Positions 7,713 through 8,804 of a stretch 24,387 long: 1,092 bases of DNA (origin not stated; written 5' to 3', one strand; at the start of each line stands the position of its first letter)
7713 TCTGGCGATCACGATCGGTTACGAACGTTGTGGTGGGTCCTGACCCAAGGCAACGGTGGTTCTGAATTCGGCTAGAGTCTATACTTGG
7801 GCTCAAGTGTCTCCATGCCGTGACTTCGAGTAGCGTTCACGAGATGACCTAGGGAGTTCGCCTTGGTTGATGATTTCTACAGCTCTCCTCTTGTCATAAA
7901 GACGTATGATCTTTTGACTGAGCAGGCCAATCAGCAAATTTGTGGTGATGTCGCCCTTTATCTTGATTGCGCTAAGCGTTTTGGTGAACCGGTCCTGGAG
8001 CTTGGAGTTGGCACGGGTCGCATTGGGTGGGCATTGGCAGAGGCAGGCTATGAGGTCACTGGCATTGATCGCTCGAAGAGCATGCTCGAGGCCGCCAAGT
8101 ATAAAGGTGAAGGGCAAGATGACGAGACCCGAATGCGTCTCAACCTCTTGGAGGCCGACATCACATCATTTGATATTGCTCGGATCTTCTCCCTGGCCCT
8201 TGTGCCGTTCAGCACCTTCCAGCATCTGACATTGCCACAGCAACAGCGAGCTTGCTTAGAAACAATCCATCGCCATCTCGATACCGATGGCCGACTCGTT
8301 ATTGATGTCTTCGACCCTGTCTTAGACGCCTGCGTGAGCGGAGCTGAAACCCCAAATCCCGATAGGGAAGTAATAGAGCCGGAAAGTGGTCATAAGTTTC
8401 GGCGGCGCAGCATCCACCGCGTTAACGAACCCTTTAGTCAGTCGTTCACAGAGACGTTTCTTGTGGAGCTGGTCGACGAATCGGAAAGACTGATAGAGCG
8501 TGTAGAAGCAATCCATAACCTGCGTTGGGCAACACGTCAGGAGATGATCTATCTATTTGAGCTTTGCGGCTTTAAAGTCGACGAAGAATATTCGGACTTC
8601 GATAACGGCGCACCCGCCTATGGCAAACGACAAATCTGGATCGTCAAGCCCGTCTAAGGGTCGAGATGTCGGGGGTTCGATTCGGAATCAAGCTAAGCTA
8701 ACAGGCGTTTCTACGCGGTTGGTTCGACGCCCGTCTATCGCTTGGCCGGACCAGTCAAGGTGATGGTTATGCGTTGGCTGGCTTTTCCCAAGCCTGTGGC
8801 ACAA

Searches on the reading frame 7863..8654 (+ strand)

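Call 8: search_protein_families(library=pfam, proteins=[window:7863-8654:+], max_evalue=0.001)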
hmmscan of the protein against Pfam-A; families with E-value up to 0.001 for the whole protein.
window:7863-8654:+ (264 aa): 5 families
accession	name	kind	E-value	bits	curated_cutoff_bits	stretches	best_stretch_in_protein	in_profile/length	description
PF13649.12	Methyltransf_25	-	4e-14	53.5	27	1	44-143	1-97/97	Methyltransferase domain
PF08242.18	Methyltransf_12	-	1.3e-12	48.8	30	1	45-145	1-98/98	Methyltransferase domain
PF08241.18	Methyltransf_11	-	8e-11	42.9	21.2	1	45-147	1-95/95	Methyltransferase domain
PF13847.12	Methyltransf_31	-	2.9e-09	37.2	27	1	41-151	4-113/145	Methyltransferase domain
PF13489.12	Methyltransf_23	-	4.8e-05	23.6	27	1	38-187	20-137/164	Methyltransferase domain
